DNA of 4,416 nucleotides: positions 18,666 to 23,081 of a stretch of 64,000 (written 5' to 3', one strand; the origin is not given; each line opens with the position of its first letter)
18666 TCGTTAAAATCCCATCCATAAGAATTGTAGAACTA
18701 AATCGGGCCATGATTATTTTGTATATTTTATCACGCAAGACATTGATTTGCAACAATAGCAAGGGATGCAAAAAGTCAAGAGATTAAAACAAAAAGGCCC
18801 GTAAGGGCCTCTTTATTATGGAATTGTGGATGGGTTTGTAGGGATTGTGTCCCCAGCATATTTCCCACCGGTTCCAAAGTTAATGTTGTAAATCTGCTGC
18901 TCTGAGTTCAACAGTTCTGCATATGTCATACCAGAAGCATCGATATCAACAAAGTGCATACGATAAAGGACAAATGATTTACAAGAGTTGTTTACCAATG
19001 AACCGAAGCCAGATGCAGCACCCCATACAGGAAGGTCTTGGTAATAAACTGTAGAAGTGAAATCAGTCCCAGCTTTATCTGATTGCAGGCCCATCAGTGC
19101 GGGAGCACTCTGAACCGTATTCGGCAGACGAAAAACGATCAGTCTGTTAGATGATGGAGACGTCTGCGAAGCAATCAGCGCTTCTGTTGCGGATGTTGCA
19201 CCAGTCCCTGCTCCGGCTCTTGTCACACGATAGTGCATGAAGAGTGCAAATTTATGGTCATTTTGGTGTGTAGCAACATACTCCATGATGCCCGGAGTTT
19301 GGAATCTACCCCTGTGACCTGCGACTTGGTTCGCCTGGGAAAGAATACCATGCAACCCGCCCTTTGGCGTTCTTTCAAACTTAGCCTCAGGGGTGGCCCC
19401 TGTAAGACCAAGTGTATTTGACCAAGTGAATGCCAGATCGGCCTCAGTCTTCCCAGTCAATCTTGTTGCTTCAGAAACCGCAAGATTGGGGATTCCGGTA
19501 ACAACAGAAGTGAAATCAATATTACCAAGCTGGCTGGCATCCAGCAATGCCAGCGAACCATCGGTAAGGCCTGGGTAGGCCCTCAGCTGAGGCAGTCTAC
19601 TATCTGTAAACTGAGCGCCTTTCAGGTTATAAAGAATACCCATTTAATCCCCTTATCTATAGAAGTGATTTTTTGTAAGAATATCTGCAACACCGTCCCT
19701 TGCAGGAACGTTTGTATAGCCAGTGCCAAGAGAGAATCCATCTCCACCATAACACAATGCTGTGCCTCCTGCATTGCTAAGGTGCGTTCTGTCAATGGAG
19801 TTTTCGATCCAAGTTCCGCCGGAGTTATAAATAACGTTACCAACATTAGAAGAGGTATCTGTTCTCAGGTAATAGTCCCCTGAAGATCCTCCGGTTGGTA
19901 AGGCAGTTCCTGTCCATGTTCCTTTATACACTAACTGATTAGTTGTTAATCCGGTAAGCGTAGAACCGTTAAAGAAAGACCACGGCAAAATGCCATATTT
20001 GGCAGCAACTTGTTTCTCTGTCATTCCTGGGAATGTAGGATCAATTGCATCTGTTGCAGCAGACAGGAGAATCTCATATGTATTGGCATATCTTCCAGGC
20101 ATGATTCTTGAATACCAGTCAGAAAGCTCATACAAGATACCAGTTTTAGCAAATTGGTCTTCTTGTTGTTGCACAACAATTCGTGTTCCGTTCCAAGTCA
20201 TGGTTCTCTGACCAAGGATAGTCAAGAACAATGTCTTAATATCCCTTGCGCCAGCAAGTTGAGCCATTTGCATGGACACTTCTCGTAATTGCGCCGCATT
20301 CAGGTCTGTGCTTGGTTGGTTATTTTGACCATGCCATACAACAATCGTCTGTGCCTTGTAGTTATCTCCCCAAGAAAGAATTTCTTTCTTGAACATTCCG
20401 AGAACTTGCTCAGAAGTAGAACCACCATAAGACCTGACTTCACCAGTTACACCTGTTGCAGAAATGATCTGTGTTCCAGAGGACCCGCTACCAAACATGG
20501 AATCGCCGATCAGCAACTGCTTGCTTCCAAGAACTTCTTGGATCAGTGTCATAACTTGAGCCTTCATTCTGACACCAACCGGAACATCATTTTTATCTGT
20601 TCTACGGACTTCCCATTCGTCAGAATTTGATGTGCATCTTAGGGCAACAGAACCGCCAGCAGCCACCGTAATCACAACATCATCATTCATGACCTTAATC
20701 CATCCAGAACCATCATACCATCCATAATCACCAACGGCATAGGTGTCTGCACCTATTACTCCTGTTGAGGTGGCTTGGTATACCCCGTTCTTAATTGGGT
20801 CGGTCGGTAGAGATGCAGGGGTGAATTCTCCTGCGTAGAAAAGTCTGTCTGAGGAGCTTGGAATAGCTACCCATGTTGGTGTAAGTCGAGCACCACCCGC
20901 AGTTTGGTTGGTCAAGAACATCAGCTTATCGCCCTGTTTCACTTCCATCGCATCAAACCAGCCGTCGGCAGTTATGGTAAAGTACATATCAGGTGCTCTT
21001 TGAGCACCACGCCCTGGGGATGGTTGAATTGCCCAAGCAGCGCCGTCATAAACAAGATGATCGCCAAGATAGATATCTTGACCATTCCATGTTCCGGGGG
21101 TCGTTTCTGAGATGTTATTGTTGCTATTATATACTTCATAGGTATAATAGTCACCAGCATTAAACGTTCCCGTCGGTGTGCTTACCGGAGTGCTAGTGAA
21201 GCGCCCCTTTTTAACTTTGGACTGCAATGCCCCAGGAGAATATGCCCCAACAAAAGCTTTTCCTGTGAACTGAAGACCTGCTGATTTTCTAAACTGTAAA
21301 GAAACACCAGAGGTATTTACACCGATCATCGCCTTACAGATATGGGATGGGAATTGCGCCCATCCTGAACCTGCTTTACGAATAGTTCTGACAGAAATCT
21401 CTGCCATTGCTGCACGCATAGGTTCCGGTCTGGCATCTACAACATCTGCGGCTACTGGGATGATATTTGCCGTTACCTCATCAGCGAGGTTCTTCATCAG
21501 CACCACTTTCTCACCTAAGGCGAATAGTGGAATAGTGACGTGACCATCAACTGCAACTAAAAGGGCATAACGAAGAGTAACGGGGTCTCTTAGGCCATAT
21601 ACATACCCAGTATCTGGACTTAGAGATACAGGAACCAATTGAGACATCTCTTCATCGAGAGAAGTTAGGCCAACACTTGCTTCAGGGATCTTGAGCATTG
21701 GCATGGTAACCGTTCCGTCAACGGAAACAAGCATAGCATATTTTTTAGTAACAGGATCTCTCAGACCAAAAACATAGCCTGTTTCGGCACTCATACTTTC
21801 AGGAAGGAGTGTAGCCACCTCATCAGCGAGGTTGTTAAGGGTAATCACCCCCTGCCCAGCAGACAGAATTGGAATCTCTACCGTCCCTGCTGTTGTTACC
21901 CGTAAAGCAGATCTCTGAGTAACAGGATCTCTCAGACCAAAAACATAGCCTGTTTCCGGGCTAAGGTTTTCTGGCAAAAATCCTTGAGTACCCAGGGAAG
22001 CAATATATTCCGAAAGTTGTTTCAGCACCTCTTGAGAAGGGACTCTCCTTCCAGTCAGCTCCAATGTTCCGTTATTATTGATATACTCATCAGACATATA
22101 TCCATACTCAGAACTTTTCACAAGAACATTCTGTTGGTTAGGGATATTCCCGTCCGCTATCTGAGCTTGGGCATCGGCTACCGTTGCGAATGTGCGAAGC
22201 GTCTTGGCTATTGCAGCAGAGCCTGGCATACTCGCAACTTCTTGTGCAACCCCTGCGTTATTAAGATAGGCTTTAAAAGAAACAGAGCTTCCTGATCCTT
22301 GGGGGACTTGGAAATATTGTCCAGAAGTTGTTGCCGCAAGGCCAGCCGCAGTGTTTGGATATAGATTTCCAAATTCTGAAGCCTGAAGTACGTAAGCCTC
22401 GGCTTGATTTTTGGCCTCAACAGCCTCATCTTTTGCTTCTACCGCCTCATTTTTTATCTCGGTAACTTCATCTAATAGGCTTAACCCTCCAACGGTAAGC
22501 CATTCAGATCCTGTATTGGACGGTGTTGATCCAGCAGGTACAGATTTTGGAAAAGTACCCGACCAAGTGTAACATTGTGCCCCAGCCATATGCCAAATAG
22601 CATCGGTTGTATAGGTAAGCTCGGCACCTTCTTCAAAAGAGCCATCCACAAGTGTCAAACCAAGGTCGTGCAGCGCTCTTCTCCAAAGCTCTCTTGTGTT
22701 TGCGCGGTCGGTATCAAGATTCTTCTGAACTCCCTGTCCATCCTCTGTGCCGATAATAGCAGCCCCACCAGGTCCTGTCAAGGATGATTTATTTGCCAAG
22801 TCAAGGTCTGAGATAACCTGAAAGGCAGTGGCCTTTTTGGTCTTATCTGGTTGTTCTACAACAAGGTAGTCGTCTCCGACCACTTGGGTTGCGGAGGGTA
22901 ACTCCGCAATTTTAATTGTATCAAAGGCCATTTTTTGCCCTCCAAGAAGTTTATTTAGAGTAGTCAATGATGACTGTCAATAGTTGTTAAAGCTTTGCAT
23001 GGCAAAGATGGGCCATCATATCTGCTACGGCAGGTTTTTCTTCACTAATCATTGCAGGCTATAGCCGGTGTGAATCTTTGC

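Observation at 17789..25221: Three receptor-binding proteins share a conserved ~50-aa N-terminal anchor domain (modular RBP set)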

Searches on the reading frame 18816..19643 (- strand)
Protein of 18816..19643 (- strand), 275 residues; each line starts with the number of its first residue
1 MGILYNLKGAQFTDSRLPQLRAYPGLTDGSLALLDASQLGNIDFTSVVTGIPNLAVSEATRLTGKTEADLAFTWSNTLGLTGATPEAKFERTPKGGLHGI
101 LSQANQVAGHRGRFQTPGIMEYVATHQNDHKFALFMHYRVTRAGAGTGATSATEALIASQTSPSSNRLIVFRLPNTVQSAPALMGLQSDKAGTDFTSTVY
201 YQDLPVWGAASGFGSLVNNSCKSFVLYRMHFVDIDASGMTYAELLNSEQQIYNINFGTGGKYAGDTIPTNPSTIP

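Call 7: search_protein_families(library=pfam, proteins=[window:18816-19643:-], max_evalue=0.01)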
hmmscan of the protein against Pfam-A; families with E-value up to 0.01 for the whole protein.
window:18816-19643:- (275 aa): 0 families

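Call 57: search_protein_families(library=phrogs, proteins=[window:18816-19643:-], max_evalue=0.001)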
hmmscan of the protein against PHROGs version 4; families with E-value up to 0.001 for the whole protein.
window:18816-19643:- (275 aa): 2 families
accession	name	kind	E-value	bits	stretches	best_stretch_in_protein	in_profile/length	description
phrog_18370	-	unknown function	5.7e-119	397.9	1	1-275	1-298/298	-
phrog_36751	-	tail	9.9e-12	44.8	1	28-269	797-1052/1057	minor tail protein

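Call 58: search_protein_families(library=pfam, proteins=[window:18816-19643:-], max_evalue=5)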
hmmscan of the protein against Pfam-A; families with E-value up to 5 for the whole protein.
window:18816-19643:- (275 aa): 0 families

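Call 61: search_protein_families(library=ncbifam, proteins=[window:18816-19643:-], max_evalue=1)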
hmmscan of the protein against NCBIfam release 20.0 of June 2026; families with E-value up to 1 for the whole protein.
window:18816-19643:- (275 aa): 0 families

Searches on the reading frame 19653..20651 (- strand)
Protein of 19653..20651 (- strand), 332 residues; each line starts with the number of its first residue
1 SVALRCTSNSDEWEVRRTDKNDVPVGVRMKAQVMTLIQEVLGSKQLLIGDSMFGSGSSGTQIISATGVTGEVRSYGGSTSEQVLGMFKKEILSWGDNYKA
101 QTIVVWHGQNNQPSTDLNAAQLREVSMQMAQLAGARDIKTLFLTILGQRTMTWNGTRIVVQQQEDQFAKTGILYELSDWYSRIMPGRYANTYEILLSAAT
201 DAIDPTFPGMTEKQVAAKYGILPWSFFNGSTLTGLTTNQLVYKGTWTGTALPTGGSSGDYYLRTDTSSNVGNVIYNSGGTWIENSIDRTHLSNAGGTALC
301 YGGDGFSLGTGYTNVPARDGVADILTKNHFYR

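Call 58: search_protein_families(library=pfam, proteins=[window:19653-20651:-], max_evalue=5)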
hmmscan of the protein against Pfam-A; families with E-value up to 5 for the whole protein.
window:19653-20651:- (332 aa): 0 families

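Call 61: search_protein_families(library=ncbifam, proteins=[window:19653-20651:-], max_evalue=1)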
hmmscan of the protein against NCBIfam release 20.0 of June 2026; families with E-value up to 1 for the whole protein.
window:19653-20651:- (332 aa): 0 families

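Call 70: find_homologous_proteins(query=window:19653-20564:-, max_evalue=0.001)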
Query window:19653-20564:- (303 aa): 8 proteins with E <= 0.001 among 4172 candidates.
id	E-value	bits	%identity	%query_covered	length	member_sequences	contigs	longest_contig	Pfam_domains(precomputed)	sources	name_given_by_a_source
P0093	2.5e-129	449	65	100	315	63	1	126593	-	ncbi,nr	ncbi:TPA: hypothetical protein RRD89_004311 [Klebsiella pneumoniae]|nr:hypothetical protein [Klebsie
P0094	3.0e-126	438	65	100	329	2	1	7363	-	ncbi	ncbi:hypothetical protein CWN56_04205, partial [Klebsiella pneumoniae]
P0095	1.2e-105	371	99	57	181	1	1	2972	-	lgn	-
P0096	2.9e-88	314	71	63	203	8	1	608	-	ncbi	ncbi:hypothetical protein, partial [Klebsiella pneumoniae]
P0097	2.5e-71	258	65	60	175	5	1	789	-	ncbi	ncbi:TPA: hypothetical protein ACPT2H_005619, partial [Klebsiella pneumoniae]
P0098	4.4e-65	238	45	89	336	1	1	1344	-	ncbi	-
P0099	1.7e-32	131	67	34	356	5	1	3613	-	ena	-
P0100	7.6e-12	63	75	18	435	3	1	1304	-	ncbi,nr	ncbi:TPA: hypothetical protein MDM46_005480, partial [Klebsiella pneumoniae]|nr:hypothetical protein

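Call 81: predict_structure(alignment_id=A4)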
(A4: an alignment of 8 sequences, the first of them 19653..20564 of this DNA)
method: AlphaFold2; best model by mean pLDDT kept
length: 303 residues; sequences in the alignment: 8
mean_pLDDT: 69.6   pTM: 0.71
mean pLDDT of the five models: 69.6, 58.3, 51.8, 49.0, 47.5
residues with pLDDT >= 90: 6; 70-90: 156; 50-70: 107; < 50: 34
segments of 3 or more residues with pLDDT < 50: 1-13, 80-85, 117-120, 132-136
pLDDT, mean of each block of 10 residues (from residue 1): 36 63 61 80 71 73 68 69 51 67 65 61 55 50 59 72 82 73 76 71 64 84 89 76 84 78 79 84 76 76 48
secondary structure, 60 per line:
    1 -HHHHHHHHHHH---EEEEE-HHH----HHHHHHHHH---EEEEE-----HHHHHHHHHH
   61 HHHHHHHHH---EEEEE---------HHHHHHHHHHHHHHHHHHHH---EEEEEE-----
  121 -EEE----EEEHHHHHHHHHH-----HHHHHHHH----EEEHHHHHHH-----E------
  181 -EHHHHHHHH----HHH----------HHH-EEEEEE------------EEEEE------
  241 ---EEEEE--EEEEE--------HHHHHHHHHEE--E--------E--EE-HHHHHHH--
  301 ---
elements in order: H2-12 E16-20 H29-37 E41-45 H51-69 E73-77 H87-106 E110-115 E122-124 E129-131 H132-141 H147-154 E159-161 H162-168 H183-190 E212-217 E230-234 E244-248 E251-255 H264-272 H292-298

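Call 83: fold_search(model_id=the predicted structure, library=pdb)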
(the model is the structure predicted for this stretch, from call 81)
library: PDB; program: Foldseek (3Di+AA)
matches with E <= 10: 1765; with E <= 0.001: 22
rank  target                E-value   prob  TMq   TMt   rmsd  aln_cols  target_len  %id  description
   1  9hi6_A                1.8e-05  1.00  0.36  0.48   8.7       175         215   16  Structure of scaffold FI6-focused design_04 in complex with FI6-Fab (released 2025-12-03)
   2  4ppy_A                2.8e-05  1.00  0.37  0.51   5.9       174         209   19  Crystal structure of a putative acylhydrolase (BF3764) from Bacteroides fragilis NCTC 9343 at 2.00 A resolution (released 2014-04-02)
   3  9hi5_B                6.6e-05  1.00  0.36  0.48   8.5       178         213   15  Structure of scaffold FI6-focused design_02 (released 2025-12-03)
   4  4ppy_B                8.4e-05  1.00  0.37  0.50   9.7       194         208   18  Crystal structure of a putative acylhydrolase (BF3764) from Bacteroides fragilis NCTC 9343 at 2.00 A resolution (released 2014-04-02)
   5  4iyj_A                8.9e-05  1.00  0.37  0.50   8.4       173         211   18  Crystal structure of a putative acylhydrolase (BACUNI_03406) from Bacteroides uniformis ATCC 8492 at 1.37 A resolution (released 2013-03-06)
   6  9hi5_D                8.9e-05  1.00  0.33  0.46   8.5       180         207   16  Structure of scaffold FI6-focused design_02 (released 2025-12-03)
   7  4iyj_B                9.5e-05  1.00  0.36  0.50   8.5       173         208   18  Crystal structure of a putative acylhydrolase (BACUNI_03406) from Bacteroides uniformis ATCC 8492 at 1.37 A resolution (released 2013-03-06)
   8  9hi4_D                1.0e-04  1.00  0.36  0.49   8.7       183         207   15  Structure of FI6-focused design_03 scaffold in complex with FI6-Fab (released 2025-12-03)
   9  1j00                  1.2e-04  1.00  0.28  0.45   3.1       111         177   16  E. coli Thioesterase I/Protease I/Lysophospholipase L1 in complexed with diethyl phosphono moiety (released 2003-07-08)
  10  4hf7                  1.9e-04  1.00  0.37  0.51   5.6       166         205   18  Crystal structure of a GDSL-like lipase (BT0569) from Bacteroides thetaiotaomicron VPI-5482 at 1.77 A resolution (released 2012-10-24)
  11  6lfc_B                2.4e-04  1.00  0.27  0.45   3.3       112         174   18  E. coli Thioesterase I mutant DG (released 2020-07-15)
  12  5tie                  2.7e-04  1.00  0.33  0.51   7.2       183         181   12  x-ray structure of acyl-CoA thioesterase I, TesA, mutant M141L/Y145K/L146K at pH 7.5 in complex with octanoic acid (released 2017-04-26)
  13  3mil_A                3.4e-04  1.00  0.33  0.41   7.3       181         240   16  Crystal structure of isoamyl acetate-hydrolyzing esterase from Saccharomyces cerevisiae (released 2010-11-24)
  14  1ivn                  4.1e-04  1.00  0.27  0.44   3.4       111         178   17  E.coli Thioesterase I/Protease I/Lysophospholiase L1 (released 2003-07-08)
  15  5tic_A                4.4e-04  1.00  0.27  0.42  11.0       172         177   16  X-ray structure of wild-type E. coli Acyl-CoA thioesterase I at pH 5 (released 2017-04-26)
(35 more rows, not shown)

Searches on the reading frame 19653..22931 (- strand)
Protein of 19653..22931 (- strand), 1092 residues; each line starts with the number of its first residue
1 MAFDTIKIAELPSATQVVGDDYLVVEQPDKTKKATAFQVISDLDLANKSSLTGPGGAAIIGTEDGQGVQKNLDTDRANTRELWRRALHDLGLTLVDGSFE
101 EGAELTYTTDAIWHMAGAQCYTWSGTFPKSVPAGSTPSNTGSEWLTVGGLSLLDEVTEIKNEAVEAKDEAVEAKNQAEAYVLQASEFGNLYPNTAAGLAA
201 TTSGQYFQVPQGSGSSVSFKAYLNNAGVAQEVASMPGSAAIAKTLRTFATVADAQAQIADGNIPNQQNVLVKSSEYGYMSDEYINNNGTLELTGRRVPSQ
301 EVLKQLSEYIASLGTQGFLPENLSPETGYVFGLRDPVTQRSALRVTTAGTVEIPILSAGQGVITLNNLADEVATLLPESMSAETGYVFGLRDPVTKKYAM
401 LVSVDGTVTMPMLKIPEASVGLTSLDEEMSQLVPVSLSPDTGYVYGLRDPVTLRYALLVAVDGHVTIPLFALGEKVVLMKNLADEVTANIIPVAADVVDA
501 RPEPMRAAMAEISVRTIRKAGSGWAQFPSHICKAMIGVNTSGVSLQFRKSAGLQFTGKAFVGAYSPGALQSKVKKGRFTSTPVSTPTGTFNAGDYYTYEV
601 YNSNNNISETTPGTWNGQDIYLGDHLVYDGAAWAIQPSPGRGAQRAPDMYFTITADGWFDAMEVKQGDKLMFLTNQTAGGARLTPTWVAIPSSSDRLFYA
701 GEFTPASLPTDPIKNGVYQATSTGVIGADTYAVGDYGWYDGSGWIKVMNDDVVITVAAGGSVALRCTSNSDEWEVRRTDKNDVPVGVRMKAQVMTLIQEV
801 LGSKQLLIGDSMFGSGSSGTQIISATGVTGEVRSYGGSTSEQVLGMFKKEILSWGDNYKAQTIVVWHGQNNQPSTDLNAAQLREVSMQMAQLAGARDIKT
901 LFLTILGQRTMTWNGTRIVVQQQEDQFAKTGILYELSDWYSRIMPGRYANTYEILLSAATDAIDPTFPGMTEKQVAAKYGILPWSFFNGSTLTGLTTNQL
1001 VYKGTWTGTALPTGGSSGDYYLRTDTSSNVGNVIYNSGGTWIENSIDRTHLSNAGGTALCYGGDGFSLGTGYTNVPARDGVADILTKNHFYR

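Call 7: search_protein_families(library=pfam, proteins=[window:19653-22931:-], max_evalue=0.01)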
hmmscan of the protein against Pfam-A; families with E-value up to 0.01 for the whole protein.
window:19653-22931:- (1092 aa): 1 family
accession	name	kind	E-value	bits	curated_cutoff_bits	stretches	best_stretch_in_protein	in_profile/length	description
PF18668.6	Tail_spike_N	-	2.7e-11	43.8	25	1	97-141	14-58/70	Tail spike TSP1/Gp66 receptor binding N-terminal domain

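Call 40: search_solved_structures(query=window:19653-22931:-, max_evalue=0.1)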
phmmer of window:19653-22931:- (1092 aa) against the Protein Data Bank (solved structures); distinct sequences matched with E-value up to 0.1: 7.
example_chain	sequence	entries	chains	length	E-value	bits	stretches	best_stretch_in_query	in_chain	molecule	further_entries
8x8m_A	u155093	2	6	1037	1.1e-18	69.8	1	75-142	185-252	Probable tail spike protein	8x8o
9occ_G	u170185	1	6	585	1.8e-06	29.3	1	83-155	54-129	Putative tail protein gp13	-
5w6h_A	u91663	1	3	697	2.9e-05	25.3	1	94-155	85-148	tailspike protein 4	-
4oj5_A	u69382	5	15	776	0.0018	19.4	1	94-155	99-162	Tailspike protein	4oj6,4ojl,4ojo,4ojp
4bby_A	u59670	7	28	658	0.088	13.8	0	243-302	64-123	ALKYLDIHYDROXYACETONEPHOSPHATE SYNTHASE, PEROXISOMAL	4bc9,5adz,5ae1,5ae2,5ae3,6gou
4bca_A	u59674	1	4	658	0.088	13.8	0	243-302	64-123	ALKYLDIHYDROXYACETONEPHOSPHATE SYNTHASE, PEROXISOMAL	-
4bc7_A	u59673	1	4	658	0.088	13.8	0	243-302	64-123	ALKYLDIHYDROXYACETONEPHOSPHATE SYNTHASE, PEROXISOMAL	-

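Call 57: search_protein_families(library=phrogs, proteins=[window:19653-22931:-], max_evalue=0.001)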
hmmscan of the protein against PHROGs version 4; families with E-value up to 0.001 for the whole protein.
window:19653-22931:- (1092 aa): 27 families (the best 25 are shown)
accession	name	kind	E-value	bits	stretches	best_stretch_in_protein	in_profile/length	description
phrog_38670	-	tail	4.9e-44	151.2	1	159-308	178-327/1280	tail fiber protein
phrog_20877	-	unknown function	9.6e-37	127.1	1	60-302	1-186/1161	-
phrog_19652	-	unknown function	3.1e-27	96.2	1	159-307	62-213/737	-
phrog_31000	-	unknown function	1.1e-22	81.6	1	162-313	71-225/306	-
phrog_14987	-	unknown function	4.4e-19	69.4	1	194-312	19-136/625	-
phrog_34575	-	tail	1.2e-17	64.4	1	76-152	53-138/715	tail spike protein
phrog_28781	-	tail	5.6e-15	55.5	1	74-177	54-155/644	tail spike protein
phrog_14879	-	tail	1.3e-12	48.1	1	94-192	88-189/642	tail fiber protein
phrog_9750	-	unknown function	1.5e-11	44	1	246-312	68-132/846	-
phrog_16586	-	tail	1.7e-09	37.3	1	74-141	115-188/963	tail fiber protein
phrog_7760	-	tail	2.4e-09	38.4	1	2-141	4-95/223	tail fiber protein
phrog_33908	-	unknown function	4.5e-09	35.6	1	244-314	63-131/869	-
phrog_23437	-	tail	5.8e-09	36.8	1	4-75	7-78/275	tail protein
phrog_7992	-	tail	2.8e-08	33.4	1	94-182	426-514/1163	tail spike protein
phrog_25325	-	tail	3.2e-08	33.4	1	95-157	53-115/631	tail spike protein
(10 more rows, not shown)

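Call 61: search_protein_families(library=ncbifam, proteins=[window:19653-22931:-], max_evalue=1)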
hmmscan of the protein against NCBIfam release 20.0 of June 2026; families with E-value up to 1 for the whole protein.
window:19653-22931:- (1092 aa): 0 families
